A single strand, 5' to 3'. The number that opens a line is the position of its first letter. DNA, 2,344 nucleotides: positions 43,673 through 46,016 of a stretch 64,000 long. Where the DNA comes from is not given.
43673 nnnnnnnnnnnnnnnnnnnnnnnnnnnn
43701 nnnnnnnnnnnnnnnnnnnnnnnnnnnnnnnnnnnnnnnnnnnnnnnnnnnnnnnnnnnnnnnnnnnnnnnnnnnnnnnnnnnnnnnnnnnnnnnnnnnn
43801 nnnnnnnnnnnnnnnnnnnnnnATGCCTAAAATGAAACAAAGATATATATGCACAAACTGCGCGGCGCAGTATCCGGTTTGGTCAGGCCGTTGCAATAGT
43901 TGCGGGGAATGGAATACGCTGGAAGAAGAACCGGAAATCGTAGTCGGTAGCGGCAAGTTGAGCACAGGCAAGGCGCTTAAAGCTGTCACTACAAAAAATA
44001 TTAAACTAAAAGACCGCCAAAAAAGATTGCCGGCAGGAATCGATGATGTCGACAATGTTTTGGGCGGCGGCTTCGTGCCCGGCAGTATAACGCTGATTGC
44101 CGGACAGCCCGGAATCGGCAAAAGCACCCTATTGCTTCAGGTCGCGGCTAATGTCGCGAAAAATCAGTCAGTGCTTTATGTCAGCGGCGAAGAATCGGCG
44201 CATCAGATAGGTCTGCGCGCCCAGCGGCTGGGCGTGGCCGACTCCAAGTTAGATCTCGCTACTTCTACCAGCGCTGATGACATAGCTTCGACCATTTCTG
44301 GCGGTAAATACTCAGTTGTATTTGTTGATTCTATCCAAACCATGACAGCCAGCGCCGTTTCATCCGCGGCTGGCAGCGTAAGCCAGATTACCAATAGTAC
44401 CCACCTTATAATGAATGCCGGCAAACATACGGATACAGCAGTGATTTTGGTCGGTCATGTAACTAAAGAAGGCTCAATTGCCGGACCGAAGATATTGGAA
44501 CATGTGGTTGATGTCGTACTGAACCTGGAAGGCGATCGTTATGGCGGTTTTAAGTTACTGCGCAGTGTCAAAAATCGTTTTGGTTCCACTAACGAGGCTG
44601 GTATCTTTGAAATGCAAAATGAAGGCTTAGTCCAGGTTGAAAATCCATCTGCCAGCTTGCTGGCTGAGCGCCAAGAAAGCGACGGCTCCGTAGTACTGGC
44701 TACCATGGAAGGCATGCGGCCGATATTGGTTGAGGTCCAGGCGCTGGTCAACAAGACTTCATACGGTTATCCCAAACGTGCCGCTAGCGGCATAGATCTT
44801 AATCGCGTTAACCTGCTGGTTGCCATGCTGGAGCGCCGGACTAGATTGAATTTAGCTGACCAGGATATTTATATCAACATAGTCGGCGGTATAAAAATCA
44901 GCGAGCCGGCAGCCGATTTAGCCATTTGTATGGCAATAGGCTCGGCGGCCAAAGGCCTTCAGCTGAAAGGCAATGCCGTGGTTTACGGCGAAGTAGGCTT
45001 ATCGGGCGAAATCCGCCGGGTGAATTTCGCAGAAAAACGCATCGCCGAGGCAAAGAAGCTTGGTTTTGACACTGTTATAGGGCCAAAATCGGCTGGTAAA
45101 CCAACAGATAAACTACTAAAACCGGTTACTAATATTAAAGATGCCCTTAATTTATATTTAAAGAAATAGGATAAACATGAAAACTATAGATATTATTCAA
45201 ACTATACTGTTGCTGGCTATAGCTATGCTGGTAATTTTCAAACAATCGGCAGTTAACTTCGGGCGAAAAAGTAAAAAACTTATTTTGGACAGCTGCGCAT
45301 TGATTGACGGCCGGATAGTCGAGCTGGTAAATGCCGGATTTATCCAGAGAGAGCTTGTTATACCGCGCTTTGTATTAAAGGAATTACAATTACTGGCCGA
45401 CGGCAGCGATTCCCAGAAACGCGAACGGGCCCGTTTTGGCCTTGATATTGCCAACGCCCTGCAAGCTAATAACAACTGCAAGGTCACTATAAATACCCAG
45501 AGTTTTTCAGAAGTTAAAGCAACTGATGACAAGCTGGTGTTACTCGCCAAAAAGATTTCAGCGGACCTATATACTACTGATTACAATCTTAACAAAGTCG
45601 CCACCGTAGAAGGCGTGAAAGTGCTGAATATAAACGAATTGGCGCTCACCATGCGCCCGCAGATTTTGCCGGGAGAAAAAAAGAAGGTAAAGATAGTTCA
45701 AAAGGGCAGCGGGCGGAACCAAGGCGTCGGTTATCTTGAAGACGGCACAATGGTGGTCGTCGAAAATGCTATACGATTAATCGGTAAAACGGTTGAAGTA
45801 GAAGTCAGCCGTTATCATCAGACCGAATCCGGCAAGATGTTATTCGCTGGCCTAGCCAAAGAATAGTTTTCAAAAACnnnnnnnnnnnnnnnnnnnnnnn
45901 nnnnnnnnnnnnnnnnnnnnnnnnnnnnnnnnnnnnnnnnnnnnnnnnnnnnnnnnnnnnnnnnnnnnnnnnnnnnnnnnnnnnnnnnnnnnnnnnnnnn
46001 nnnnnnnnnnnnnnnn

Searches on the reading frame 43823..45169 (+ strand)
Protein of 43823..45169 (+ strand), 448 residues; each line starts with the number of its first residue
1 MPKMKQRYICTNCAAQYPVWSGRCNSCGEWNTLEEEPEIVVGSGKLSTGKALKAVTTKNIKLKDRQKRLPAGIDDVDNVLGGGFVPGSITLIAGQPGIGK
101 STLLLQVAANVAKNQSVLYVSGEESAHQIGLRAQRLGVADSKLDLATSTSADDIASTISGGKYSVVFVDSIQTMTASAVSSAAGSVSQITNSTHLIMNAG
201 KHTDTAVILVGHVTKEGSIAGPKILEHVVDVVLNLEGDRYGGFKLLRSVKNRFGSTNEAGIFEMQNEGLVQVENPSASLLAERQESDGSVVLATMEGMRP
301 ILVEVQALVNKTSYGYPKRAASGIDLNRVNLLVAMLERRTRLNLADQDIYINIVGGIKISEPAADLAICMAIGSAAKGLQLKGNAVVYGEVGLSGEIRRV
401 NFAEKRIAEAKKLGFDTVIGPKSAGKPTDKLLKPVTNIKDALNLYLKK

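Call 9: search_protein_families(library=pfam, proteins=[window:43823-45169:+])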
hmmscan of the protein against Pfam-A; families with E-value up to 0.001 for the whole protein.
window:43823-45169:+ (448 aa): 14 families
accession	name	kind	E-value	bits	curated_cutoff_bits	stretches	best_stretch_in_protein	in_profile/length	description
PF06745.19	ATPase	-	1.3e-16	61.1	26.6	1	70-139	2-73/231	KaiC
PF13481.12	AAA_25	-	3.4e-16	59.9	27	1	67-217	13-194/195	AAA domain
PF03796.21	DnaB_C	-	5.3e-11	42.8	27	1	69-143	2-74/255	DnaB-like helicase C terminal domain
PF18073.7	Zn_ribbon_LapB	-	1.8e-09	37.5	25.7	1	8-35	1-28/28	Rubredoxin metal binding domain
PF13541.12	ChlI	-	2.1e-08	34.5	27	1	340-422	36-119/121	Subunit ChlI of Mg-chelatase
PF13401.12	AAA_22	-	5.7e-05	23.9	27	1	88-212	6-123/130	AAA domain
PF13479.12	AAA_24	-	7.4e-05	23.1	27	1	91-181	6-83/195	AAA domain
PF00004.35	AAA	-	8.6e-05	23.4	21.2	1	91-215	2-110/131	ATPase family associated with various cellular activities (AAA)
PF25199.1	nSTAND_NTPase5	-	0.00013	22.3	34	1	88-127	42-83/145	Novel STAND NTPase 5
PF05362.19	Lon_C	-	0.00014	21.9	21.1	1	345-433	92-181/205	Lon protease (S16) C-terminal proteolytic domain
PF13173.12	AAA_14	-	0.00023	21.6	27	1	89-174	4-74/129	AAA domain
PF13191.12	AAA_16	-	0.00038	21.4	32.6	1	88-127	25-63/167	AAA ATPase domain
PF03266.21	NTPase_1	-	0.00054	20.3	23.9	0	91-183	3-93/168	NTPase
PF00005.33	ABC_tran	-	0.0008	20.5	25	0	85-154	9-79/137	ABC transporter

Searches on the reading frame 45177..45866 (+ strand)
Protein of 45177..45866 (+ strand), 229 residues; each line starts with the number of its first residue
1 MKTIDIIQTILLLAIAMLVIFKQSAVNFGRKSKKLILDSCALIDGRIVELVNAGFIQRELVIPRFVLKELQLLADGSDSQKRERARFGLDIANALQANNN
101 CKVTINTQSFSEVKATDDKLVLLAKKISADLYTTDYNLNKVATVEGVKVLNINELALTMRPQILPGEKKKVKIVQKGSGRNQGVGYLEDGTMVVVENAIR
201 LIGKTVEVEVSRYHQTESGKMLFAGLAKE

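Call 9: search_protein_families(library=pfam, proteins=[window:45177-45866:+])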
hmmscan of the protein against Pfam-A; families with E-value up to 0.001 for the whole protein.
window:45177-45866:+ (229 aa): 3 families
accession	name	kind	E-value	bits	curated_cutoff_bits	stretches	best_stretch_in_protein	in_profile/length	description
PF18477.7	PIN_9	-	1.3e-06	29.1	26.3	1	57-151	28-112/116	PIN like domain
PF01938.26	TRAM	-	9.1e-06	25.9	21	1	165-212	4-50/61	TRAM domain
PF13638.12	PIN_4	-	0.0005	20.8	21.9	0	55-151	19-130/132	PIN domain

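Call 46: search_protein_families(library=ncbifam, max_evalue=0.01, proteins=[window:45177-45866:+])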
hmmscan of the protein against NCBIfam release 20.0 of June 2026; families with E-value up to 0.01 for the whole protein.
window:45177-45866:+ (229 aa): 3 families
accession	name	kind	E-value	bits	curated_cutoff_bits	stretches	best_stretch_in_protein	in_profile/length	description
NF010335.0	PRK13764.1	equivalog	4.6e-07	28.8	340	1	32-154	3-132/613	ATPase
NF009146.0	PRK12496.1-3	equivalog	0.0026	17.5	268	1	102-149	61-108/162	hypothetical protein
NF052638.1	TransRegOhrRVib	equivalog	0.0087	15.8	200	0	15-121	41-137/141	transcriptional regulator OhrR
